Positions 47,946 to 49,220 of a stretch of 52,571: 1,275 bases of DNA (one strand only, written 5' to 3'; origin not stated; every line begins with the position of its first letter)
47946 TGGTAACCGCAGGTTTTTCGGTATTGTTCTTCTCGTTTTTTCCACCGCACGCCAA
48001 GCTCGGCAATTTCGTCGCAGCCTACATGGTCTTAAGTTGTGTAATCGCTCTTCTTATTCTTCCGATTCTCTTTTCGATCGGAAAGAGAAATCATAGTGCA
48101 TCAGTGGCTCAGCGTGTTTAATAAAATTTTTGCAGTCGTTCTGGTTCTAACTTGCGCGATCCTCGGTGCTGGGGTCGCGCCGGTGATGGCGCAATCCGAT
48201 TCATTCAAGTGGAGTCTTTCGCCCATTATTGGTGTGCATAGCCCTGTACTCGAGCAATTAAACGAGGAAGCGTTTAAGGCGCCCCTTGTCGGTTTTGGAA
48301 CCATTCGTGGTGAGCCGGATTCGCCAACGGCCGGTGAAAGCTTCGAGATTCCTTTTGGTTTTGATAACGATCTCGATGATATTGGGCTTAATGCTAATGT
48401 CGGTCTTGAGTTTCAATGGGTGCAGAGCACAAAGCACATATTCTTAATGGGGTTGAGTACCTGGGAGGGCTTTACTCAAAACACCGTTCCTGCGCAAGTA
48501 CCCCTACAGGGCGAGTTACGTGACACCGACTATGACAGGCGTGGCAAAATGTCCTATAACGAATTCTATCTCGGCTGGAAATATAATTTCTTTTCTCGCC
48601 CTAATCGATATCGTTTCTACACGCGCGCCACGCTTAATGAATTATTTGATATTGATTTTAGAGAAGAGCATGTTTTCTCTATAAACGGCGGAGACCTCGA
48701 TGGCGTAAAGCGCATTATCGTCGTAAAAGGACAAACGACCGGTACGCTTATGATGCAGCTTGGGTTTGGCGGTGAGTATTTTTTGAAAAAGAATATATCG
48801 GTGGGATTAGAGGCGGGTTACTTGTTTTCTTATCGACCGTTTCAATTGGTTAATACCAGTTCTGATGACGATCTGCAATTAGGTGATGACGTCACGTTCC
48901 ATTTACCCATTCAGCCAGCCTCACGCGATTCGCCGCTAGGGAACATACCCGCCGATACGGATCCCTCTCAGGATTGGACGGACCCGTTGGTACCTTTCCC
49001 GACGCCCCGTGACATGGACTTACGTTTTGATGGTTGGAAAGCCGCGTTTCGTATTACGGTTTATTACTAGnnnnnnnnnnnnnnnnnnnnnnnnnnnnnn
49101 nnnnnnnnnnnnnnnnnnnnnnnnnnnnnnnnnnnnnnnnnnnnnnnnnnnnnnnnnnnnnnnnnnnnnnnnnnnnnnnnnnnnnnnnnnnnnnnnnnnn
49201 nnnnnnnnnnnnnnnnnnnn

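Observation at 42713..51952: Five-gene cluster coupling an MMPL/HAE3-type RND exporter to three predicted outer-membrane barrels and an RHH/zinc-ribbon protein: candidate undescribed envelope export system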

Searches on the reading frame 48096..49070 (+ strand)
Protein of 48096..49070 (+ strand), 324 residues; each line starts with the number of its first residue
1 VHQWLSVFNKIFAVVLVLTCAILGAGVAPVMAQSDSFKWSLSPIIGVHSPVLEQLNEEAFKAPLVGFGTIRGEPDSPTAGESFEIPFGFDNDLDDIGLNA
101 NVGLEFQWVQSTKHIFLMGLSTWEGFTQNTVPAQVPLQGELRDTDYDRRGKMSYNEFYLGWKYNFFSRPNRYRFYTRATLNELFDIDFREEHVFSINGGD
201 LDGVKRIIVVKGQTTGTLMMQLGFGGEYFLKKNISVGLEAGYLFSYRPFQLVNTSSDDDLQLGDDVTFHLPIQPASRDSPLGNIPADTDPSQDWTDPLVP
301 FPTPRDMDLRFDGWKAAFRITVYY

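Call 4: search_protein_families(library=pfam, proteins=[window:48096-49070:+], max_evalue=0.1)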
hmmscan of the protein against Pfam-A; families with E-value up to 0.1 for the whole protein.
window:48096-49070:+ (324 aa): 1 family
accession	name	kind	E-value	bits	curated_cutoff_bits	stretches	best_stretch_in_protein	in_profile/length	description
PF13505.12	OMP_b-brl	-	0.0014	19.2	28.7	1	87-246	33-155/175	Outer membrane protein beta-barrel domain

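Call 5: search_protein_families(library=ncbifam, proteins=[window:48096-49070:+], max_evalue=0.1)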
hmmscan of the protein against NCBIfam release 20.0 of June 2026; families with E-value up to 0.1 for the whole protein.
window:48096-49070:+ (324 aa): 0 families

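Call 6: find_homologous_proteins(query=window:48096-49070:+)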
Query window:48096-49070:+ (324 aa): 38 proteins with E <= 0.001 among 1402 candidates.
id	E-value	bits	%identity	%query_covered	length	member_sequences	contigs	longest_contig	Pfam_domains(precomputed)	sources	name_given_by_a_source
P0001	3.3e-222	755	100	100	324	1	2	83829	-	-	-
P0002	8.6e-122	424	60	94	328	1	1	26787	-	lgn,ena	-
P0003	1.2e-113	398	57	97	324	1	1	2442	-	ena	-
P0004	6.7e-110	385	58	88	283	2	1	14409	PF13505.13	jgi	-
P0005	3.9e-105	370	56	90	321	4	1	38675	-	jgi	-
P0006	1.5e-104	368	51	98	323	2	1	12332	-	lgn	-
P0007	1.7e-104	368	54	91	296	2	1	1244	-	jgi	jgi:hypothetical protein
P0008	6.5e-104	366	56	94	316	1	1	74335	-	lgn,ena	-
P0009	3.2e-103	363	55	91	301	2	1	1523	-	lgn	-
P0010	4.1e-103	363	56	89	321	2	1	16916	-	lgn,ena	-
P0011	6.2e-103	363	52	95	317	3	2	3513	-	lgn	-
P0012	2.6e-101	357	53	98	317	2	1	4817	-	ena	-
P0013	3.9e-101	357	55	90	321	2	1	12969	-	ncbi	-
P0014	1.2e-100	355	52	94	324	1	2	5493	-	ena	-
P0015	1.9e-99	351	53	90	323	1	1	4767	-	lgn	-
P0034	1.8e-55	207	36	98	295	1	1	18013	-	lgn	-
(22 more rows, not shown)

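Call 7: find_encoding_contigs(protein=P0008, flank=10000, max_places=2)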
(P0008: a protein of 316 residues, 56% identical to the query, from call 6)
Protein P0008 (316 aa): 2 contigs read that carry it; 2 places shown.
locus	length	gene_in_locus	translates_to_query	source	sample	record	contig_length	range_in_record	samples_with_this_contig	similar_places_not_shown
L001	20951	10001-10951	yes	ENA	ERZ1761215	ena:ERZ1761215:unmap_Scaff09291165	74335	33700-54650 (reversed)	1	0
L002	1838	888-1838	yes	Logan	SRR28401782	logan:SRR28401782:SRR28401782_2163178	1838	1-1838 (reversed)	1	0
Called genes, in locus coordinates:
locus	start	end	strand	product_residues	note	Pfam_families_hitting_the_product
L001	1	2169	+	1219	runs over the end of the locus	PF13188:PAS_8 (faint), PF00989:PAS, PF13426:PAS_9, PF00989:PAS, PF08448:PAS_4, PF13426:PAS_9, PF00990:GGDEF, PF00563:EAL, +2 more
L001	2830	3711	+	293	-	-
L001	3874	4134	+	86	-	-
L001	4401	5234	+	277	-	PF07044:DUF1329 (faint), PF17131:TP_0789-like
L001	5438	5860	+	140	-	-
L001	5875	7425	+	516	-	PF06980:DUF1302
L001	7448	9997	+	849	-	PF03176:MMPL, PF02460:Patched, PF12349:Sterol-sensing, PF03176:MMPL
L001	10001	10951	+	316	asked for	-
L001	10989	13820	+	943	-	PF14559:TPR_19 (weak), PF13428:TPR_14 (weak), PF13432:TPR_16 (weak), PF14559:TPR_19 (weak), PF07719:TPR_2 (weak), PF12895:ANAPC3 (weak), PF13432:TPR_16, PF14559:TPR_19 (weak), +20 more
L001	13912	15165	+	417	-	-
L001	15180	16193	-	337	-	PF13646:HEAT_2 (faint)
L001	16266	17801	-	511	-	PF22848:ASD1_dom (faint)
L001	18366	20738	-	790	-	PF01839:FG-GAP (faint), PF13517:FG-GAP_3, PF07593:UnbV_ASPIC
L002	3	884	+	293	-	?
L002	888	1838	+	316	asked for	?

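Call 8: find_encoding_contigs(protein=P0034, flank=10000, max_places=2)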
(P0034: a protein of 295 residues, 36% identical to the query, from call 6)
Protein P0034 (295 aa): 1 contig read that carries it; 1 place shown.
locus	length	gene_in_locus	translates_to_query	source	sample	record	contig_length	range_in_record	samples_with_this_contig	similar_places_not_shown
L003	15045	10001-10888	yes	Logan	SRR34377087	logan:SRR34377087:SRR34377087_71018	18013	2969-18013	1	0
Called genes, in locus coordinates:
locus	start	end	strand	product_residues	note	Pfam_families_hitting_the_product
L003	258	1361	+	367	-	PF13353:Fer4_12, PF04055:Radical_SAM, PF06463:Mob_synth_C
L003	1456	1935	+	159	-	PF01967:MoaC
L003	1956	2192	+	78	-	PF02597:ThiS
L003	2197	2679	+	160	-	PF02391:MoaE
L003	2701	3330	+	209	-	PF00300:His_Phos_1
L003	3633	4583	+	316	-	-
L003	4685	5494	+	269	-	PF07044:DUF1329 (weak), PF17131:TP_0789-like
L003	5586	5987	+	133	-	-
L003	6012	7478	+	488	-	PF06980:DUF1302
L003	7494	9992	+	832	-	PF03176:MMPL, PF02460:Patched, PF12349:Sterol-sensing, PF03176:MMPL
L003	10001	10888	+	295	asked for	-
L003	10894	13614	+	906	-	PF00515:TPR_1 (faint), PF07719:TPR_2 (faint), PF12895:ANAPC3 (faint), PF13174:TPR_6 (faint), PF13176:TPR_7 (faint), PF13371:TPR_9 (faint), PF14559:TPR_19 (weak), PF25063:ARM_TT21_C, +14 more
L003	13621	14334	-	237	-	PF01061:ABC2_membrane, PF12698:ABC2_membrane_3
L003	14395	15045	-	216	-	?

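Call 9: find_encoding_contigs(protein=P0013, flank=10000, max_places=2)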
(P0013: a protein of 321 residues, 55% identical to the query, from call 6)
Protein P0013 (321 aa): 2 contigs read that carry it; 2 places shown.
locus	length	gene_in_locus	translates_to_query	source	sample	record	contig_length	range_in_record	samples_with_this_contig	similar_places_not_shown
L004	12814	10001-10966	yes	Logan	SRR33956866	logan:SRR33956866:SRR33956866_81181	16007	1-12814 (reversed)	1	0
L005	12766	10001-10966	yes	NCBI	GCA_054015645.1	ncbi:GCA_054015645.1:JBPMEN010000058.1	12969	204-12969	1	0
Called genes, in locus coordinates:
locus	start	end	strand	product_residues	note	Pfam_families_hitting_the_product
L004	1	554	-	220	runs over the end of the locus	PF00027:cNMP_binding, PF13545:HTH_Crp_2, PF00325:Crp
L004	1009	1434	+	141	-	PF02566:OsmC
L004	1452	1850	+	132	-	PF00903:Glyoxalase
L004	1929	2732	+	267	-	PF02675:AdoMet_dc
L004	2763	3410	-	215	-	PF03232:COQ7, PF02915:Rubrerythrin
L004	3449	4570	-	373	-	PF02754:CCG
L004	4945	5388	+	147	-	-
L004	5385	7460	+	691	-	PF05036:SPOR (faint), PF06980:DUF1302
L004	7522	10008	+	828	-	PF03176:MMPL, PF02355:SecD_SecF_C (faint), PF02460:Patched, PF12349:Sterol-sensing, PF03176:MMPL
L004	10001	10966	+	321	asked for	-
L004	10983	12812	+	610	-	?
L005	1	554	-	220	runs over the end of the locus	PF00027:cNMP_binding, PF13545:HTH_Crp_2, PF00325:Crp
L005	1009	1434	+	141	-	PF02566:OsmC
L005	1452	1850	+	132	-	PF00903:Glyoxalase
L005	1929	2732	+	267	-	PF02675:AdoMet_dc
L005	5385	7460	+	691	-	PF05036:SPOR (faint), PF06980:DUF1302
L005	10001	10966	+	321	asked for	-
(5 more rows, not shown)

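Call 17: search_protein_families(library=pfam, proteins=[P0001], max_evalue=10)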
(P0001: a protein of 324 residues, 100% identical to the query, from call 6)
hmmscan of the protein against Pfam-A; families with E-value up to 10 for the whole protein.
P0001 (324 aa): 1 family
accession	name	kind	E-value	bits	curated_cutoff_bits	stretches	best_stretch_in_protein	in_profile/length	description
PF13505.12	OMP_b-brl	-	0.0014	19.2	28.7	1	87-246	33-155/175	Outer membrane protein beta-barrel domain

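Call 19: find_related_loci(query=A1, collection=genome_contigs, flank=10000)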
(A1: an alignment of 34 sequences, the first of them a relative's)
Query A1 (324 aa) in genome_contigs; peptide patterns used: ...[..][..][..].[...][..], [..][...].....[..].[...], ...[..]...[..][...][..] (x = any residue, [..] = any of these).
168 stretches matched a pattern; 25 encode a relative of the query (tblastn E <= 1e-3); 25 distinct loci.
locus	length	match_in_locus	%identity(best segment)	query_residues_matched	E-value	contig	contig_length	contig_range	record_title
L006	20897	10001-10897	56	28-324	1e-109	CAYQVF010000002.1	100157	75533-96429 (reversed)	MAG TPA_asm: uncultured Chromatiaceae bacterium isolate SRP128015_co1_170 genome assembly, contig: NODE_79_length_100157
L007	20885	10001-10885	56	32-324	9e-108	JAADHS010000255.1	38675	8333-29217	MAG: Gammaproteobacteria bacterium isolate M_MetaBat.201 contig-127_2469, whole genome shotgun sequence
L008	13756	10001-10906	51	33-324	3e-96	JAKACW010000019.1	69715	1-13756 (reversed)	MAG: Proteobacteria bacterium isolate WH4.bin33 NODE_247_length_69715_cov_2.355521, whole genome shotgun sequence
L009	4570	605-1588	46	7-324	1e-86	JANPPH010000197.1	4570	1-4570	MAG: Gammaproteobacteria bacterium isolate VAR_83_metabat_40 VAR_83_k141_5611722, whole genome shotgun sequence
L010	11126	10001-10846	38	30-324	1e-64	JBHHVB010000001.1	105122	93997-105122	MAG: Gammaproteobacteria bacterium isolate S.4.sp3_bin.46 NODE_18_length_105122_cov_7.117030, whole genome shotgun seque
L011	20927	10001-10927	36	16-324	3e-58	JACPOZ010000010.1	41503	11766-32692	MAG: Gammaproteobacteria bacterium isolate NC_groundwater_614_Pr5_B-0.1um_57_15 alan_book_18_scaffold_114626, whole geno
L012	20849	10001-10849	37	30-324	1e-55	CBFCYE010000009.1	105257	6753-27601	MAG TPA_asm: uncultured Gammaproteobacteria bacterium isolate SRR26215679_binner12_Refined_162 genome assembly, contig:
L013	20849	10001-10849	36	32-324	2e-54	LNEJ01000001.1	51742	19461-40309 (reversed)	MAG: Gammaproteobacteria bacterium Ga0074134 Ga0074134_101.1, whole genome shotgun sequence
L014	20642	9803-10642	34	26-324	2e-53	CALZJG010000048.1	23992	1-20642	MAG: uncultured Chromatiaceae bacterium isolate FCS_M_Gamma_041 genome assembly, contig: k121_287682, whole genome shotg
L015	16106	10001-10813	35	38-324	7e-53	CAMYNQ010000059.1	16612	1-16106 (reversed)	MAG: uncultured Chromatiaceae bacterium isolate FO_M_Gamma_043.1 genome assembly, contig: NODE_2174_length_16612_cov_6.7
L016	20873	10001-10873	34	15-324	1e-52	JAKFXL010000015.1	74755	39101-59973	MAG: Gammaproteobacteria bacterium isolate ND3_Bin_17 ND3_0000042, whole genome shotgun sequence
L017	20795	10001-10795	35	45-324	1e-51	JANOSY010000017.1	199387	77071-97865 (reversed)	MAG: Candidatus Tenderia sp. isolate VAR_39_metabat_422 VAR_39_k141_6582630, whole genome shotgun sequence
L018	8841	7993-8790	37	3-274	5e-52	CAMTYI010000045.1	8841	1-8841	MAG: uncultured Gammaproteobacteria bacterium isolate G02_MAG_00007 genome assembly, contig: G02_MAG_00007_000000000055,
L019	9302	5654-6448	35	45-324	4e-51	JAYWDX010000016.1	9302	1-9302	MAG: Candidatus Tenderia sp. isolate GL96_UP_concoct_44 GL96_UP_concoct_44_15, whole genome shotgun sequence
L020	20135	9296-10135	34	29-324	2e-50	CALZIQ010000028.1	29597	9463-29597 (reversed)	MAG: uncultured Chromatiaceae bacterium isolate FO_M_Gamma_048.3 genome assembly, contig: NODE_82_length_29597_cov_3.442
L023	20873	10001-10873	33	10-324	4e-47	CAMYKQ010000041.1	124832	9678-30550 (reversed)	MAG: uncultured Gammaproteobacteria bacterium isolate Biocath_Gamma_008 genome assembly, contig: k127_21457, whole genom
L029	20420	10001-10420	28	103-242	3e-13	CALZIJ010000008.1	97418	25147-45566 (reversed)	MAG: Nitrospiria bacterium isolate FO_M_Nitrospirota_01.1 genome assembly, contig: scaffold_423, whole genome shotgun se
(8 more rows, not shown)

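Call 21: predict_structure(alignment_id=A1)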
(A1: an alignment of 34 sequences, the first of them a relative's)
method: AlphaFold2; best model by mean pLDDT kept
length: 324 residues; sequences in the alignment: 34
mean_pLDDT: 92.8   pTM: 0.82
mean pLDDT of the five models: 92.8, 92.6, 92.5, 92.4, 91.5
residues with pLDDT >= 90: 272; 70-90: 38; 50-70: 5; < 50: 9
segments of 3 or more residues with pLDDT < 50: 26-34
pLDDT, mean of each block of 10 residues (from residue 1): 78 88 56 64 98 97 97 86 95 96 96 95 98 95 98 98 93 97 98 96 96 97 98 96 96 95 92 95 97 95 95 98 95
secondary structure, 60 per line:
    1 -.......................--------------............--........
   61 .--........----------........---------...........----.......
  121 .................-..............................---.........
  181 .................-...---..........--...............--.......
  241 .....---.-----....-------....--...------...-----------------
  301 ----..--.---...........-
elements in order: H2-24 E39-50 H53-61 E64-71 E82-89 E99-109 E114-137 E139-168 E172-197 E205-214 E217-231 E234-245 E255-258 E266-269 E272-274 E281-283 E313-323

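Call 25: fold_search(model_id=the predicted structure, library=pdb)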
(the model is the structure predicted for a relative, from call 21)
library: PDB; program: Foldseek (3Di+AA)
matches with E <= 10: 710; with E <= 0.001: 37
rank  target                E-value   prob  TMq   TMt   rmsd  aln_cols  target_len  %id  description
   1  2x4m_C                5.4e-05  1.00  0.30  0.33  20.0       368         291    9  Yersinia Pestis Plasminogen Activator Pla (released 2010-07-28)
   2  9nh2_A                8.2e-05  1.00  0.37  0.52   8.9       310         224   12  In situ cryo-EM structure of porin III of the Legionella Dot/Icm T4SS machine (released 2025-09-17)
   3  1i78_B                9.0e-05  1.00  0.31  0.34  17.1       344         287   10  CRYSTAL STRUCTURE OF OUTER MEMBRANE PROTEASE OMPT FROM ESCHERICHIA COLI (released 2001-10-03)
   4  9fzc_A                1.0e-04  1.00  0.34  0.62  12.5       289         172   11  Structure of OmpA-short in complex with nanobody Nb01 (released 2024-07-17)
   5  2r88_A                1.1e-04  0.87  0.18  0.17  20.8       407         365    8  Crystal structure of the long-chain fatty acid transporter FadL mutant delta S3 kink (released 2008-09-23)
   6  9a2m_MODEL_1_A        1.1e-04  1.00  0.31  0.29  15.3       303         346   11  Model of E. coli OmpA by in-cell photo-crosslinking MS and deep learning (released 2023-02-24)
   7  3pgr                  1.2e-04  0.84  0.17  0.16  20.9       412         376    8  Asp348Arg mutant of EcFadL (released 2011-05-25)
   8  2r4l_B                1.5e-04  0.82  0.17  0.14  24.5       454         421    8  Crystal structure of the long-chain fatty acid transporter FadL mutant P34A (released 2008-09-16)
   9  2x4m_B                1.8e-04  0.99  0.27  0.30  24.4       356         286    9  Yersinia Pestis Plasminogen Activator Pla (released 2010-07-28)
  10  4y25                  1.8e-04  0.66  0.16  0.17  27.1       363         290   10  Bacterial polysaccharide outer membrane secretin (released 2016-03-16)
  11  9fzd_A                1.9e-04  1.00  0.33  0.59  12.2       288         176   10  Structure of OmpA-long in complex with nanobody Nb39 (released 2024-07-17)
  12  3pgs_A                2.3e-04  0.63  0.16  0.13  24.8       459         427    8  Phe3Gly mutant of EcFadL (released 2011-05-25)
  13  3dwn_A                2.5e-04  0.63  0.16  0.13  24.4       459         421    7  Crystal structure of the long-chain fatty acid transporter FadL mutant A77E/S100R (released 2008-12-16)
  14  2r4o_A                2.8e-04  0.60  0.16  0.14  22.3       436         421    7  Crystal structure of the long-chain fatty acid transporter FadL mutant delta NPA (released 2008-09-16)
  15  4rlb_A                2.9e-04  1.00  0.28  0.39  14.8       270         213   14  Crystal structure of Acinetobacter baumannii CarO2 (released 2015-04-22)
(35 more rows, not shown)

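Call 40: search_protein_families(library=pfam, proteins=[L029:5347-6459:+, L029:6527-7255:+, L029:7305-7955:+, L029:8084-9607:+, L029:9806-10630:+, L029:13773-16577:+, L029:16459-19935:+, L001:2830-3711:+, L001:4401-5234:+, L001:13912-15165:+], max_evalue=0.01)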
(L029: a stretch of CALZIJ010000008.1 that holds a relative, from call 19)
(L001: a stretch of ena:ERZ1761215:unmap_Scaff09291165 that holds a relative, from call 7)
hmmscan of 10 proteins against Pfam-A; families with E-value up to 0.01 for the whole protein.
L029:5347-6459:+ (370 aa): 0 families

L029:6527-7255:+ (242 aa): 0 families

L029:7305-7955:+ (216 aa): 0 families

L029:8084-9607:+ (507 aa): 1 family
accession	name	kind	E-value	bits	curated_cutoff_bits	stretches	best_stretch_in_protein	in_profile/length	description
PF06980.17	DUF1302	-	1.2e-14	54.7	23.2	1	80-346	80-362/541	Protein of unknown function (DUF1302)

L029:9806-10630:+ (274 aa): 0 families

L029:13773-16577:+ (934 aa): 1 family
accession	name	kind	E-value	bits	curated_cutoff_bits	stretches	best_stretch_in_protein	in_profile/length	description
PF13620.12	CarboxypepD_reg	-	4.3e-06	27.4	32.3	0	72-118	4-53/82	Carboxypeptidase regulatory-like domain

L029:16459-19935:+ (1158 aa): 20 families
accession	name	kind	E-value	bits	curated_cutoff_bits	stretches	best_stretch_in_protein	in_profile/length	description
PF16656.11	Pur_ac_phosph_N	-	2.8e-25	89.2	30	3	546-622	11-93/93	Purple acid Phosphatase, N-terminal domain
PF13418.12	Kelch_4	-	3.6e-22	78.5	21.6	2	1018-1058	1-41/49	Galactose oxidase, central domain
PF01344.31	Kelch_1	-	7.3e-19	67.4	20.1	2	1022-1061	4-42/46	Kelch motif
PF13964.12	Kelch_6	-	1.6e-17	63.3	25.3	2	1021-1069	4-50/50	Kelch motif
PF13415.12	Kelch_3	-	2.5e-14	53.5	22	1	1030-1076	2-47/48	Galactose oxidase, central domain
PF24681.1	Kelch_KLHDC2_KLHL20_DRC7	-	9.4e-14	51.7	50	1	1017-1124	49-209/221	KLHDC2/KLHL20/DRC7 Kelch-repeats domain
PF07646.21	Kelch_2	-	7.9e-12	44.9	21.3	1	1020-1061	2-44/48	Kelch motif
PF24981.1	Beta-prop_ATRN-LZTR1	-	1e-10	41.8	50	1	1017-1143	38-168/289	Attractin/LZTR1 beta-propeller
PF00041.27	fn3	-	3.9e-10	40.2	25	1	636-712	6-79/84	Fibronectin type III domain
PF13385.13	Laminin_G_3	-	1.7e-08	35.2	27.6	1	244-369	18-143/151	Concanavalin A-like lectin/glucanases superfamily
PF18911.6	PKD_4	-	1.9e-08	34.7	27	1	98-184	1-80/85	PKD domain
PF22352.2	K319L-like_PKD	-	4.4e-08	33.5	27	1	105-177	1-72/84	K319L-like, PKD domain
PF24996.1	NANM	-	7.4e-06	25.5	45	1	1022-1090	56-127/350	N-acetylneuraminate epimerase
PF25210.1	Kelch_FKB95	-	2.9e-05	24.3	70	1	1020-1116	80-170/268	FKB95, Kelch-repeats domain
PF16655.11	PhoD_N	-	6e-05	24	30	0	462-514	36-78/90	PhoD-like phosphatase, N-terminal domain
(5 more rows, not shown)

L001:2830-3711:+ (293 aa): 0 families

L001:4401-5234:+ (277 aa): 2 families
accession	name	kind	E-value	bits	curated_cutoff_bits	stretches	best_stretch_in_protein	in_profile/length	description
PF17131.11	LolA_like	-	1.1e-41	142.9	30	1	86-272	3-183/184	Outer membrane lipoprotein-sorting protein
PF07044.18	DUF1329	-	2e-06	27.8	23.1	1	76-151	131-208/368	Protein of unknown function (DUF1329)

L001:13912-15165:+ (417 aa): 0 families

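Call 42: search_protein_representatives(alignment_id=A1)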
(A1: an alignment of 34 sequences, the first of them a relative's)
Query: 34 sequences, 317 profile positions. Proteins with E-value up to 0.001 (for the whole library): 106; up to 1e-10: 80; up to 1e-30: 60. The best 106 are listed.
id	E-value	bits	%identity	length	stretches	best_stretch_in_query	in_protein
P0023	2.6e-135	467.0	-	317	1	7-317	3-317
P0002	2.9e-135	466.9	-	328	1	8-317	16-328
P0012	9.0e-132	455.4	-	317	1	9-317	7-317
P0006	1.2e-129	448.5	-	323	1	8-317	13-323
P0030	2.4e-114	398.1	-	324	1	10-317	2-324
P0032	2.7e-113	394.7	-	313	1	26-317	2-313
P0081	1.5e-91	323.3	-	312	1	8-317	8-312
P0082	2.7e-87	309.3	-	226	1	9-219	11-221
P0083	2.7e-86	306.0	-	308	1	9-317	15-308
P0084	5.3e-85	301.7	-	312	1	8-317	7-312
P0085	2.1e-83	296.5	-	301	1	15-317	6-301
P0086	4.0e-83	295.6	-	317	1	11-317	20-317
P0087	3.1e-81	289.4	-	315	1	8-317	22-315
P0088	2.2e-78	280.0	-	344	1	9-317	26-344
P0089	1.8e-76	273.7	-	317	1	14-317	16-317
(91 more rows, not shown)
